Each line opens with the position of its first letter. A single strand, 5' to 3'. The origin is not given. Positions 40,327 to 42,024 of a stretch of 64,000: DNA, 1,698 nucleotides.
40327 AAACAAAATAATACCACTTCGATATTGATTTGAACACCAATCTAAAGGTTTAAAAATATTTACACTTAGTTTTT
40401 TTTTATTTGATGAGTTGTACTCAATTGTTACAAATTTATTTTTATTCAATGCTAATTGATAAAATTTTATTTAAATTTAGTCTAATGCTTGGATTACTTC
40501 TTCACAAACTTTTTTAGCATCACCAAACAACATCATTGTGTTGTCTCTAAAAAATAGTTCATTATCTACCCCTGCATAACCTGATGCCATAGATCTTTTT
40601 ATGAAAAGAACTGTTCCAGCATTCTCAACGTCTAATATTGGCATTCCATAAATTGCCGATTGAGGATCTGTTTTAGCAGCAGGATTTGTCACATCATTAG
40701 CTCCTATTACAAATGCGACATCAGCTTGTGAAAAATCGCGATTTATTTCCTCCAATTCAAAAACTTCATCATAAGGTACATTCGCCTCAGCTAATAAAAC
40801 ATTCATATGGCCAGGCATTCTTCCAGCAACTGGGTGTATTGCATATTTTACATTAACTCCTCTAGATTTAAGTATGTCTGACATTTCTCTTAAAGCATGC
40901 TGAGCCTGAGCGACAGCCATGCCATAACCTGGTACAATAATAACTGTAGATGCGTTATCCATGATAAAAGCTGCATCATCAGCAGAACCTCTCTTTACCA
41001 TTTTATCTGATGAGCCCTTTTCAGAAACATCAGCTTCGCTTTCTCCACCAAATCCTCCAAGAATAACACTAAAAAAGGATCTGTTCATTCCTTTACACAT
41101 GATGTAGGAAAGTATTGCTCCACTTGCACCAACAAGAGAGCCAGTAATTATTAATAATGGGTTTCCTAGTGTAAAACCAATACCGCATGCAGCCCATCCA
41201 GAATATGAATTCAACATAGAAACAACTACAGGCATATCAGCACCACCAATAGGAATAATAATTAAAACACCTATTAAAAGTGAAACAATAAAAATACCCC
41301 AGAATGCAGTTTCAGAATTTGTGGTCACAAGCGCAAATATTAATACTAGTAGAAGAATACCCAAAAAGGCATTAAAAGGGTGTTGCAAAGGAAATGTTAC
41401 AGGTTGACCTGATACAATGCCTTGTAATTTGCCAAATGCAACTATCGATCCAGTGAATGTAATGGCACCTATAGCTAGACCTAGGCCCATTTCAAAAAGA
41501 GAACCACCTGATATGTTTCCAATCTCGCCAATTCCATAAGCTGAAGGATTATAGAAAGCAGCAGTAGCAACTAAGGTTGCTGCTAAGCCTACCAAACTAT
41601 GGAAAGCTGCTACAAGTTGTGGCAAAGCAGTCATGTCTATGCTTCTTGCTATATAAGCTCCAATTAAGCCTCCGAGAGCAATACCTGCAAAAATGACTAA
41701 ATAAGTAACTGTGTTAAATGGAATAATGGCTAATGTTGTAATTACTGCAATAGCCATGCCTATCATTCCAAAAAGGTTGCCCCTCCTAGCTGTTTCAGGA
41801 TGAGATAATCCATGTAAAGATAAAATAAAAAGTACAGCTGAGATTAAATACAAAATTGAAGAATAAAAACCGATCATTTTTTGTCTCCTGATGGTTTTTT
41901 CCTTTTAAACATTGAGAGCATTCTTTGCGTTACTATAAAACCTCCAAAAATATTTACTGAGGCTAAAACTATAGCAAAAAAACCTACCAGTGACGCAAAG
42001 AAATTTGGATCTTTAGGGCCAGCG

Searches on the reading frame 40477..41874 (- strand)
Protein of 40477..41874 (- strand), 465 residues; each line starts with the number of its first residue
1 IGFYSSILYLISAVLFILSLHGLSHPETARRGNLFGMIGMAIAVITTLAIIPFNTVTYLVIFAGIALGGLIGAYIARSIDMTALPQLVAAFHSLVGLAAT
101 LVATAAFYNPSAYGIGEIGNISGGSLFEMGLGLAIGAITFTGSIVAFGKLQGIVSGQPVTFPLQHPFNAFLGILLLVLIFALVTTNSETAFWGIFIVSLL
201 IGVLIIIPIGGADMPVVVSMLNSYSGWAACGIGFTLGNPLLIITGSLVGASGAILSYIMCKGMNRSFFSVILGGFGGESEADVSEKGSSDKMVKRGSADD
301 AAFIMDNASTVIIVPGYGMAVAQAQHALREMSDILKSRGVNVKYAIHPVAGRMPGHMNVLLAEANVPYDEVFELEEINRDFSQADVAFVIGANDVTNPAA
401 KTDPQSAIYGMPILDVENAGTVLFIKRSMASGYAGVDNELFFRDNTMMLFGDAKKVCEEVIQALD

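Call 81: search_protein_families(library=ncbifam, proteins=[window:40477-41874:-], max_evalue=1e-10)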
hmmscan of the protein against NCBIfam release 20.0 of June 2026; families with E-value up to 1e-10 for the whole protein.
window:40477-41874:- (465 aa): 1 family
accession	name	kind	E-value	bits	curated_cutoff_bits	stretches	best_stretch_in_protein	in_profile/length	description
NF006974.0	PRK09444.1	equivalog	2.8e-163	544.4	689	1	8-464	9-460/460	Re/Si-specific NAD(P)(+) transhydrogenase subunit beta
